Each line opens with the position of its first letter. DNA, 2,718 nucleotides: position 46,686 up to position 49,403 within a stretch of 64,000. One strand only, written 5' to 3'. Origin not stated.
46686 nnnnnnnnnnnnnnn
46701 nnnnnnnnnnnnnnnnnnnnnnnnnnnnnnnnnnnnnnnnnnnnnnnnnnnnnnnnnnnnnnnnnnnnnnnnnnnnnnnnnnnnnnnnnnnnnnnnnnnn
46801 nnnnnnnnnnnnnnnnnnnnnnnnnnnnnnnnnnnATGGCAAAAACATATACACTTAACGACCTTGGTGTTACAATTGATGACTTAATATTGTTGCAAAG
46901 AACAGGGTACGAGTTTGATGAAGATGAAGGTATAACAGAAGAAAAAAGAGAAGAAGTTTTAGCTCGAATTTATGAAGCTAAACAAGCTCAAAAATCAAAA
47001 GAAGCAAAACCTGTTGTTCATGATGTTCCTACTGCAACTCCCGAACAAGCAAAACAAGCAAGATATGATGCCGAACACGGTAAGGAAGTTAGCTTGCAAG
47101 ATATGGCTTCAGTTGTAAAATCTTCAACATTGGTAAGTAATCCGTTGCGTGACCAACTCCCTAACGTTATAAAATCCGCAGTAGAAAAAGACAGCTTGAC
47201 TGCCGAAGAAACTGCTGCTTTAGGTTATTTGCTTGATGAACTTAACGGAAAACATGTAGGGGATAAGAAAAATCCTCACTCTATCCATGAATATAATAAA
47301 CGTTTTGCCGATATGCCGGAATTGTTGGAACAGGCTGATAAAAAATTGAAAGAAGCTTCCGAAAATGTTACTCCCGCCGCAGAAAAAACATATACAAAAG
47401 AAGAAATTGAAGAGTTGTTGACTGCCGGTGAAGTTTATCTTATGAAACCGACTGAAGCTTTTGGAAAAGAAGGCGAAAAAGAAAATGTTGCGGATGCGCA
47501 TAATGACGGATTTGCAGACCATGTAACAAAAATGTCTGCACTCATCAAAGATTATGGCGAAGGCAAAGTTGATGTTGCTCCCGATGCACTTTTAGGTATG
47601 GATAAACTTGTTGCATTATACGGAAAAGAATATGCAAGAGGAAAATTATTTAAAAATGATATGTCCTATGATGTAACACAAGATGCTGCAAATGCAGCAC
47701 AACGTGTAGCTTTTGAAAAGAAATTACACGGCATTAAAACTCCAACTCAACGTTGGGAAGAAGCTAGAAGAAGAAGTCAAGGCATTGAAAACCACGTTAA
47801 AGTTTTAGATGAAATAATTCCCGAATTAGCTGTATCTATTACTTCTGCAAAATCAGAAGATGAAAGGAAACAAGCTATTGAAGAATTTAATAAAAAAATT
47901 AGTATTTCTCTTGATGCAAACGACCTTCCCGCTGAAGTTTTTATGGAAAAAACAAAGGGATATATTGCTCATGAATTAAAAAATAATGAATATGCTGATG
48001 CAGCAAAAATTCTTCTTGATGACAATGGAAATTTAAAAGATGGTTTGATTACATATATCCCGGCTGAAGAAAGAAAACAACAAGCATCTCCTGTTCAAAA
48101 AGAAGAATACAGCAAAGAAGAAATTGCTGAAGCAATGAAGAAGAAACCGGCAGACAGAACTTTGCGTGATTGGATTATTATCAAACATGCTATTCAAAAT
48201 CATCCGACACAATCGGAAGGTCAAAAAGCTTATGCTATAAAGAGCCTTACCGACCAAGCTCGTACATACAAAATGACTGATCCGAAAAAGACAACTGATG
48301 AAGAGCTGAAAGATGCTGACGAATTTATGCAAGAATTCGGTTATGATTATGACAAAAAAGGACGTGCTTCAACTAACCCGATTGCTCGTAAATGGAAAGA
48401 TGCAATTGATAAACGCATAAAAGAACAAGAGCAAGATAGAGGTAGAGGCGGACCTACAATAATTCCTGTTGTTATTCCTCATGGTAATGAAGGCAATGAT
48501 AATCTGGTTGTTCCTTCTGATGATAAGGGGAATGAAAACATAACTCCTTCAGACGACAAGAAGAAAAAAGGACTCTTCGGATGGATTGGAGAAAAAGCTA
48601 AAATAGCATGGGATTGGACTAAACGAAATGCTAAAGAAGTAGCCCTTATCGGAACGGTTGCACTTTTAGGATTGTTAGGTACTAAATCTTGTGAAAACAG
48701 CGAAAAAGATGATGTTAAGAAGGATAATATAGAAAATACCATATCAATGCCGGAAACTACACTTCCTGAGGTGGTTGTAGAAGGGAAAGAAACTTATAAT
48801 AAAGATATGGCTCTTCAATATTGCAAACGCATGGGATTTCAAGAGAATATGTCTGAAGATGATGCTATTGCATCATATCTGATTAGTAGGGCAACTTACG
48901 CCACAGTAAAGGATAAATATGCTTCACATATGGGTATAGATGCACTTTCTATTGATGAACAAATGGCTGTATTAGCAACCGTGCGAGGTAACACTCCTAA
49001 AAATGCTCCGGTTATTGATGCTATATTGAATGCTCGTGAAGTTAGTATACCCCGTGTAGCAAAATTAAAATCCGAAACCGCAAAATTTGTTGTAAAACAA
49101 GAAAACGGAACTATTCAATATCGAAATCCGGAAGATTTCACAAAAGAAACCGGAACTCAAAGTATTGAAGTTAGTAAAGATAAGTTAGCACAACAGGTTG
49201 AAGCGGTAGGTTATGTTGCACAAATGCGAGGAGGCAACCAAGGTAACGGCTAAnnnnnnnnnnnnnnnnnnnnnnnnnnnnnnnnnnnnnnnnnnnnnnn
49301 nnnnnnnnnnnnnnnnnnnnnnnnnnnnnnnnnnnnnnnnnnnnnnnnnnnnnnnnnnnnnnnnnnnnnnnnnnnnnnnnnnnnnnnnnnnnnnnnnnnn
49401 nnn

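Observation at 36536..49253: Two divergent paralogues of an uncharacterised giant protein family bracket the fabI-gatCAB housekeeping block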

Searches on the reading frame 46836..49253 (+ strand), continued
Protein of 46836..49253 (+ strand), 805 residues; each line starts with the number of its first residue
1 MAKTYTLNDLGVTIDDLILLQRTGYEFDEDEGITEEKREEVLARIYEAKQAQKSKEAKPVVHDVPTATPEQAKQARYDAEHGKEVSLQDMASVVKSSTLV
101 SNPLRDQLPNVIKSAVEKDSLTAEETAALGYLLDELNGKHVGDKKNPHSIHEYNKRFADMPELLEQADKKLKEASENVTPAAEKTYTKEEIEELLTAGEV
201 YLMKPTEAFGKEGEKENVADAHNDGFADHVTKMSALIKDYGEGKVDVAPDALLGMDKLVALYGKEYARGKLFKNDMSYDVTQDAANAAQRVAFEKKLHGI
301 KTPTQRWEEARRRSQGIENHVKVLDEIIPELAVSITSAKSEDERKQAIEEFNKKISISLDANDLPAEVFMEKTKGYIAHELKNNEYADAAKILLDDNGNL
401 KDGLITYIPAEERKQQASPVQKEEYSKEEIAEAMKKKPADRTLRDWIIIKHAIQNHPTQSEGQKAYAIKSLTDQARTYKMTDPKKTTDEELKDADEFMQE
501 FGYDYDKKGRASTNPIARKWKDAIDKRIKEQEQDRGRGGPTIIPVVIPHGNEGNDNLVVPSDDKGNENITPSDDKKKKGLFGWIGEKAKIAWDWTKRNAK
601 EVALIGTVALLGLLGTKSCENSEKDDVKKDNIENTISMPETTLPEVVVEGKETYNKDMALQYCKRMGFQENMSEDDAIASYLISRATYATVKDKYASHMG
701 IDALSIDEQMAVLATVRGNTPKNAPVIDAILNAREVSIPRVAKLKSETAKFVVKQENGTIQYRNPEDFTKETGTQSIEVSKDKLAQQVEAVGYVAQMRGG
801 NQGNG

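Call 63: fold_search(model_id=the predicted structure, library=pdb)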
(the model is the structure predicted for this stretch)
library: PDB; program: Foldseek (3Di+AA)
matches with E <= 10: 247; with E <= 0.001: 0
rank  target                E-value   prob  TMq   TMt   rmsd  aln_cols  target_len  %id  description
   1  8v3b_a                3.1e-02  0.38  0.07  0.12  30.8       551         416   14  Computational Designed Nanocage O43_129_+4 (released 2024-03-13)
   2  8ro2_I                5.0e-02  0.38  0.11  0.11  32.7       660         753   12  Integrative Structure of the human intron lariat Spliceosome (ILS'') (released 2024-09-18)
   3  8rc4_e                7.2e-02  0.23  0.09  0.09  28.1       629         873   11  Structure of Integrator-PP2A complex (released 2024-02-07)
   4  6nr7                  1.1e-01  0.15  0.10  0.08  32.7       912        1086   13  Rerefinement of chicken vinculin (released 2020-01-29)
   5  8rd4_A                1.1e-01  0.30  0.12  0.04  33.3       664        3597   11  Telomeric RAP1:DNA-PK complex (released 2025-03-05)
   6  1qgr_A                1.6e-01  0.12  0.07  0.07  25.4       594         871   12  STRUCTURE OF IMPORTIN BETA BOUND TO THE IBB DOMAIN OF IMPORTIN ALPHA (II CRYSTAL FORM, GROWN AT LOW PH) (released 1999-05-24)
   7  9hny_F2               2.0e-01  0.08  0.07  0.07  30.4       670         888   12  Mitoribosomal small subunit in complex with Mettl15 and Mettl17 (released 2025-03-26)
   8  4wzr_A                2.3e-01  0.10  0.07  0.10  27.5       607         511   13  Crystal structure of human Puf-A (released 2014-12-31)
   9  9rtt_Q                2.4e-01  0.10  0.08  0.07  32.4       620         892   12  Activated Elongation Complex with IWS1 and ELOF1 (released 2025-09-03)
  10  8uwb_A                2.5e-01  0.09  0.07  0.08  26.2       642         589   10  Crystal structure of PP2A PPP2R1A-PPP2CA-PPP2R5E phosphatase. (released 2024-04-17)
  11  1ibr_B                2.6e-01  0.14  0.08  0.11  25.4       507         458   10  COMPLEX OF RAN WITH IMPORTIN BETA (released 1999-06-03)
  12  8cdj_D                2.7e-01  0.13  0.08  0.08  25.7       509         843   10  CAND1 b-hairpin++-SCF-SKP2 CAND1 rolling SCF engaged (released 2023-04-19)
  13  8brg                  2.7e-01  0.12  0.10  0.11  30.2       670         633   12  Crystal structure of She4 (released 2024-06-05)
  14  7r5k_K0               2.7e-01  0.12  0.08  0.06  30.4       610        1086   11  Human nuclear pore complex (constricted) (released 2022-06-22)
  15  7pks_p                3.0e-01  0.12  0.09  0.11  24.9       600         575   10  Structural basis of Integrator-mediated transcription regulation (released 2021-12-08)
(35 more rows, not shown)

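Call 65: find_encoding_contigs(protein=P0044, flank=10000, max_places=3)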
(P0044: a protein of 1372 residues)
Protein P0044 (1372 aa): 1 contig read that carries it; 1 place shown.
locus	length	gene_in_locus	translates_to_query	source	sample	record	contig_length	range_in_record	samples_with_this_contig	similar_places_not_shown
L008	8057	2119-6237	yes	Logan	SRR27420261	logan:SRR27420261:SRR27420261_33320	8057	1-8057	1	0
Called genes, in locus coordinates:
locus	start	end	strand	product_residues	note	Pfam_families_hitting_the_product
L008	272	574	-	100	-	-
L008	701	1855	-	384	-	PF00226:DnaJ, PF01556:DnaJ_C, PF00684:DnaJ_CXXCXGXG, PF27659:CHP02642 (weak), PF27439:DnaJ_C_2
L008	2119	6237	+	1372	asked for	-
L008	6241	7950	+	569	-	-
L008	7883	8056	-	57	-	?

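Call 67: search_protein_families(library=pfam, proteins=[L007:7821-9938:+, L008:6241-7950:+, L007:638-2167:+, L003:12713-13330:-, L006:5922-8336:+, L006:8353-11385:+, L006:434-1306:+, L005:3418-4023:+], max_evalue=0.05)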
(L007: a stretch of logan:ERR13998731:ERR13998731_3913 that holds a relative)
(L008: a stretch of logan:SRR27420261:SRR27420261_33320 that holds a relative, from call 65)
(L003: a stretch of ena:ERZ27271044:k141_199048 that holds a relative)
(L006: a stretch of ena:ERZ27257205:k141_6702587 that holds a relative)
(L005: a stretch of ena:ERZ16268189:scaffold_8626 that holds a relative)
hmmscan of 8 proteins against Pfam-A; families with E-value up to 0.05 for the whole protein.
L007:7821-9938:+ (705 aa): 0 families

L008:6241-7950:+ (569 aa): 0 families

L007:638-2167:+ (509 aa): 0 families

L003:12713-13330:- (205 aa): 0 families

L006:5922-8336:+ (804 aa): 2 families
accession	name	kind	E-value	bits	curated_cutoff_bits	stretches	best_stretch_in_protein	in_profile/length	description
PF22038.1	PRC2_EED_ins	-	0.0032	18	27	1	714-785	32-101/146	Polycomb protein EED insertion domain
PF06103.16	DUF948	-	0.041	14.5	37.2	0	693-749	29-84/89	Bacterial protein of unknown function (DUF948)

L006:8353-11385:+ (1010 aa): 2 families
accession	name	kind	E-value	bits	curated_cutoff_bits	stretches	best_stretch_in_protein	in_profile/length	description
PF01551.29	Peptidase_M23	-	1.1e-11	45.2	28.7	1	122-211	2-96/96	Peptidase family M23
PF04610.19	TrbL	-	2.5e-06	27.8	25.9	1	494-611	96-213/215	TrbL/VirB6 plasmid conjugal transfer protein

L006:434-1306:+ (290 aa): 0 families

L005:3418-4023:+ (201 aa): 0 families

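Call 68: fold_search(model_id=the predicted structure, library=viral)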
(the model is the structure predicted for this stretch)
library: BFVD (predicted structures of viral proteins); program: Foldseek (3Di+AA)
matches with E <= 10: 203; with E <= 0.001: 0
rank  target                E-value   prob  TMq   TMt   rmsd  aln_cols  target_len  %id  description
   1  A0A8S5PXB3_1          5.5e-03  0.60  0.09  0.09  38.9       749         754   10  Minor tail protein [Myoviridae sp. ct4tH12]
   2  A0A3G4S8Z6            3.5e-02  0.18  0.07  0.08  32.8       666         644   12  Capsid-associated protein VP80 [Spodoptera littoralis nuclear polyhedrosis virus]
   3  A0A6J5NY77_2          6.1e-02  0.12  0.07  0.05  39.3       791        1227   13  Uncharacterized protein [uncultured Caudovirales phage]
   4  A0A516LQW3            6.9e-02  0.35  0.10  0.08  27.4       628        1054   11  (no name in the UniProt tables at hand)
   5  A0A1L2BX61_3          6.9e-02  0.13  0.06  0.05  48.4       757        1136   11  Tape measure protein [Nodularia phage vB_NpeS-2AV2]
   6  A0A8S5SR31            8.1e-02  0.16  0.08  0.08  29.2       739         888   13  Transglycosylase SLT domain-containing protein [Podoviridae sp. ctXBg1]
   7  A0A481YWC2            8.8e-02  0.23  0.10  0.12  29.4       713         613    8  Uncharacterized protein [Marseillevirus LCMAC201]
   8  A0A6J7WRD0            1.0e-01  0.21  0.11  0.11  49.1       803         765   10  Uncharacterized protein [uncultured Caudovirales phage]
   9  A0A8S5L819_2          1.0e-01  0.11  0.08  0.06  52.0       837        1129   12  Minor tail protein [Siphoviridae sp. ctDmQ3]
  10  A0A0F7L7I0            1.1e-01  0.20  0.09  0.09  38.2       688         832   10  Uncharacterized protein [uncultured marine virus]
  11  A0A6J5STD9            1.3e-01  0.20  0.08  0.11  40.6       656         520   10  Uncharacterized protein [uncultured Caudovirales phage]
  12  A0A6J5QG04            1.5e-01  0.11  0.08  0.07  35.7       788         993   13  Bacteriophage lambda, GpH, tail tape measure, N-terminal [uncultured Caudovirales phage]
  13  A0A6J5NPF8            2.0e-01  0.11  0.08  0.10  42.1       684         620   10  Uncharacterized protein [uncultured Caudovirales phage]
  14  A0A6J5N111            2.1e-01  0.08  0.07  0.07  35.0       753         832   12  Uncharacterized protein [uncultured Caudovirales phage]
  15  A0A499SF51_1          2.2e-01  0.12  0.09  0.08  38.7       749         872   13  (no name in the UniProt tables at hand)
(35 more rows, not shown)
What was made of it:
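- On Any solved structure / known fold: Foldseek with the whole SHORT model gave a best E of 0.03 (PDB) and 0.0055 (BFVD), with TM-scores <=0.16, all generic helical repeats (calls 63, 68).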

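Call 86: find_related_loci(query=A9, collection=genome_contigs, flank=5000)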
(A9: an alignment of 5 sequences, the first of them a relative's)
Query A9 (543 aa) in genome_contigs; peptide patterns used: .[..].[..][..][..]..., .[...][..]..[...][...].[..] (x = any residue, [..] = any of these).
311 stretches matched a pattern; 6 encode a relative of the query (tblastn E <= 1e-3); 5 distinct loci.
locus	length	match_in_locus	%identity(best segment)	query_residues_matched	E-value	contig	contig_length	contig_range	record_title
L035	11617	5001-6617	66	1-543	0e+0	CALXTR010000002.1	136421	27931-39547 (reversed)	MAG: uncultured Alphaproteobacteria bacterium isolate BRZ_CI__bin121 genome assembly, contig: BRZ_CI__NODE_170_length_13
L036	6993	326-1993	61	1-543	0e+0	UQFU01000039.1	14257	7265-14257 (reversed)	uncultured Alphaproteobacteria bacterium isolate UMGS241 genome assembly, contig: NODE_1944_length_14257_cov_4.488734, w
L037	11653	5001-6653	68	1-542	0e+0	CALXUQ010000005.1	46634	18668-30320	MAG: uncultured Alphaproteobacteria bacterium isolate BRZ_DM__bin47 genome assembly, contig: BRZ_DM__NODE_1165_length_46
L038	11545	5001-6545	31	28-522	4e-60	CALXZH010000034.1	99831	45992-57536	MAG: uncultured Alphaproteobacteria bacterium isolate E27__bin373 genome assembly, contig: E27__k127_2611940, whole geno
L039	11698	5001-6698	34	25-514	8e-44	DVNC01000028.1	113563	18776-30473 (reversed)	MAG TPA_asm: Candidatus Scatocola faecipullorum isolate ChiW3-316 ChiW3__C73349_L113563_SRR5506726, whole genome shotgun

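Call 90: search_protein_families(library=padloc, proteins=[window:46836-49253:+, P0048, P0046, L007:7821-9938:+], max_evalue=0.1)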
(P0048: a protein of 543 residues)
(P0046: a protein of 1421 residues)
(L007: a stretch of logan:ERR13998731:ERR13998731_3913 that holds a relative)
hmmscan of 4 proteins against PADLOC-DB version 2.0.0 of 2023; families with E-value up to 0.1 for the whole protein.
window:46836-49253:+ (805 aa): 0 families

P0048 (543 aa): 0 families

P0046 (1421 aa): 0 families

L007:7821-9938:+ (705 aa): 0 families

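Call 94: search_dna_similar(query=window:46836-49253:+, collection=plasmids, mode=protein, max_evalue=0.001, max_rows=10)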
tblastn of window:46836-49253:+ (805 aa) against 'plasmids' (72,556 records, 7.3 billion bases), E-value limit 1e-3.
No match.

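Call 95: search_dna_similar(query=window:46836-49253:+, collection=phages, mode=protein, max_evalue=0.001, max_rows=10)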
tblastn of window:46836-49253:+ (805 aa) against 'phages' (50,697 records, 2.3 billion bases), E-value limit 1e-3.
No match.

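Call 103: search_solved_structures(query=A9, max_evalue=5, show_alignments=2)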
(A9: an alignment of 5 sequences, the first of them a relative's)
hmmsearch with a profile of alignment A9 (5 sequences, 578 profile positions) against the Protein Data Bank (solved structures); distinct sequences matched with E-value up to 5: 0.

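Call 106: find_encoding_contigs(protein=P0004, flank=10000, max_places=4)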
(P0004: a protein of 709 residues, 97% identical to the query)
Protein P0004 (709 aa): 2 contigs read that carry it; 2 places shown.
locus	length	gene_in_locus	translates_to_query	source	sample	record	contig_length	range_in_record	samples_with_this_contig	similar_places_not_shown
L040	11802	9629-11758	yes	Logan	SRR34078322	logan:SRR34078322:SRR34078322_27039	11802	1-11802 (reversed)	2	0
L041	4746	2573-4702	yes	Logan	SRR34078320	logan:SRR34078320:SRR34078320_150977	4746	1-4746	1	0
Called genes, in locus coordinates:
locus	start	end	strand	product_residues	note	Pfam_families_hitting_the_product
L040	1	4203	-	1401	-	?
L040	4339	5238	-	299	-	PF03631:Virul_fac_BrkB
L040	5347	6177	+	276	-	PF00106:adh_short, PF13561:adh_short_C2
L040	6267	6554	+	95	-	PF02686:GatC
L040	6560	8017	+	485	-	PF01425:Amidase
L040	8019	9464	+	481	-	PF02934:GatB_N, PF02637:GatB_Yqey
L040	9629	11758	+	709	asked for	-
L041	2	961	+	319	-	?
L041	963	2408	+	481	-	PF02934:GatB_N, PF02637:GatB_Yqey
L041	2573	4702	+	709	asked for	-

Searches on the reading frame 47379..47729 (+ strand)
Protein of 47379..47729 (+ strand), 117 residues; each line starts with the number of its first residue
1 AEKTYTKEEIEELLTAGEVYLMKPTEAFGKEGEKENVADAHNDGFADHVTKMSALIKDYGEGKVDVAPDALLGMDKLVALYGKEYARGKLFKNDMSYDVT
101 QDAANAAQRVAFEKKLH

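Call 38: find_homologous_proteins(query=A3, max_evalue=0.001)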
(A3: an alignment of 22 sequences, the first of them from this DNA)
Query A3 (22 sequences) (117 aa, profile of the alignment): 5 proteins with E <= 0.001 among 832 candidates.
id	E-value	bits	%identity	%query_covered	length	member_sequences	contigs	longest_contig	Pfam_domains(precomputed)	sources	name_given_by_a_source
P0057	1.3e-28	117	28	82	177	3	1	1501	-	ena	-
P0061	2.8e-28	116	28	82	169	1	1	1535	-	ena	-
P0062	1.3e-15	75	32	52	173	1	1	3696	PF12116.15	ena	-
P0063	5.2e-5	41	-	-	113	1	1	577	PF12116.15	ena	-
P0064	2.8e-4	39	-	-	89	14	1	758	-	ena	-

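Call 39: search_solved_structures(query=A3, max_evalue=10)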
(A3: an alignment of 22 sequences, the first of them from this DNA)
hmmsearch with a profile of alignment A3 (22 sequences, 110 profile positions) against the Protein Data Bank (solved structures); distinct sequences matched with E-value up to 10: 20.
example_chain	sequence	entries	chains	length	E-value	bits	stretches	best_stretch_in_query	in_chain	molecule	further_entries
9dbd_A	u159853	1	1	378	0.015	18.8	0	38-84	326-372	Tet4 Variant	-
9dbf_A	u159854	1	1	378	0.017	18.7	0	38-84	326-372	Tet4 Variant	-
9k9w_M2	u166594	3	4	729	0.043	17.3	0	60-96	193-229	Glr2806 protein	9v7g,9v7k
4r8x_A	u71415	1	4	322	0.12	15.9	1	29-100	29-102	Uricase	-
4r99_A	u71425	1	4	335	0.12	15.9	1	29-100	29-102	Uricase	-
1cy9_A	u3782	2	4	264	0.24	14.9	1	61-104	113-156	DNA TOPOISOMERASE I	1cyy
2qgn_A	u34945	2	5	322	0.31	14.6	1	49-85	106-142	tRNA delta(2)-isopentenylpyrophosphate transferase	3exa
2m1n_A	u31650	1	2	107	0.36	14.4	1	3-82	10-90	Type III secretion system filament chaperone CesA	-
9qv5_A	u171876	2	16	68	0.41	14.2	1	57-85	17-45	Archaeal histone A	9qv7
9qv6_A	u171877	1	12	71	0.43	14.1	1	57-85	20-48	Archaeal histone A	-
5vny_A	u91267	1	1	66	0.63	13.6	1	9-59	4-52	Lethal (2) giant discs 1, isoform B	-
3b0b_C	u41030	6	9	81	0.74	13.4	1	54-85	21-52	Centromere protein X | CENP-X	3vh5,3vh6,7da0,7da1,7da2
9ko8_A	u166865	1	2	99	1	12.9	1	49-79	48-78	Kinesin-like protein KIF1C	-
6yn2_A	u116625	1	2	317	1.3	12.5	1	8-86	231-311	Coelenterazine h 2-monooxygenase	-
7omd_A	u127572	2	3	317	1.4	12.5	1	8-86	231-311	Coelenterazine h 2-monooxygenase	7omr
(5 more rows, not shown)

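Call 41: search_protein_families(library=pfam, proteins=[P0062, P0063, P0064], max_evalue=0.05)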
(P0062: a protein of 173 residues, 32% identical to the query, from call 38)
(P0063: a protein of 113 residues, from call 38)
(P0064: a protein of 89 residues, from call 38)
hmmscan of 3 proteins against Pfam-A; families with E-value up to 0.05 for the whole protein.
P0062 (173 aa): 11 families
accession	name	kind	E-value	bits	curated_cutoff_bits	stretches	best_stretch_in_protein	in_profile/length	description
PF12116.14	SpoIIID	-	5.3e-40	135.9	27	1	87-167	1-81/82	Stage III sporulation protein D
PF13518.12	HTH_28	-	8.5e-05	23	25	1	96-132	4-38/52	Helix-turn-helix domain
PF13384.12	HTH_23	-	0.00026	21.1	24.6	1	91-124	5-36/50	Homeodomain-like domain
PF13613.12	HTH_Tnp_4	-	0.0022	18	27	1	104-124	18-38/53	Helix-turn-helix of DDE superfamily endonuclease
PF21476.4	PF0610-like_N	-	0.0044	17.7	33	1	103-144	12-49/50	PF0610-like, N-terminal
PF02796.21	HTH_7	-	0.0072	16.9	23.8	1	107-124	23-40/45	Helix-turn-helix domain of resolvase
PF13542.12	HTH_Tnp_ISL3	-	0.029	14.3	27.4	0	103-123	26-44/51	Helix-turn-helix domain of transposase family ISL3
PF09339.16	HTH_IclR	-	0.036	14.3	22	0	92-123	3-36/52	IclR helix-turn-helix domain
PF12802.13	MarR_2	-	0.04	14.5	27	0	96-124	9-39/61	MarR family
PF13936.12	HTH_38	-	0.043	14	27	0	96-124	12-39/44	Helix-turn-helix domain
PF04545.22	Sigma70_r4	-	0.046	13.7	24.1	0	100-123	17-38/50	Sigma-70, region 4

P0063 (113 aa): 11 families
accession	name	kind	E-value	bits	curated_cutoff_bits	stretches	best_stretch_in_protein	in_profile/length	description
PF12116.14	SpoIIID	-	2e-30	105.2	27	1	40-102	19-81/82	Stage III sporulation protein D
PF05225.22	HTH_psq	-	0.0014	18.8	20.4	1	40-59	16-35/45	helix-turn-helix, Psq domain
PF08279.18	HTH_11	-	0.002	18.4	25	1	32-62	7-37/55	HTH domain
PF13384.12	HTH_23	-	0.0047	17.2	24.6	1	40-59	17-36/50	Homeodomain-like domain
PF13518.12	HTH_28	-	0.0052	17.3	25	1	32-57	5-29/52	Helix-turn-helix domain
PF08220.18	HTH_DeoR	-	0.0098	16.1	21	1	33-63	8-37/57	DeoR-like helix-turn-helix domain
PF06676.16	DUF1178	-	0.014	16.2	31.6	1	41-98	72-129/147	Protein of unknown function (DUF1178)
PF13613.12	HTH_Tnp_4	-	0.017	15.2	27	1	42-59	21-38/53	Helix-turn-helix of DDE superfamily endonuclease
PF02796.21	HTH_7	-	0.021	15.4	23.8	1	41-58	22-39/45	Helix-turn-helix domain of resolvase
PF13542.12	HTH_Tnp_ISL3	-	0.027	14.4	27.4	1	35-58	22-44/51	Helix-turn-helix domain of transposase family ISL3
PF18024.7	HTH_50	-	0.044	13.9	27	0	38-57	22-40/50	Helix-turn-helix domain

P0064 (89 aa): 1 family
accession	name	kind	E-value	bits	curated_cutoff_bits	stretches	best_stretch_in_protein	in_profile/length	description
PF23257.1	DUF7071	-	0.044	14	27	0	36-63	26-53/68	Domain of unknown function (DUF7071)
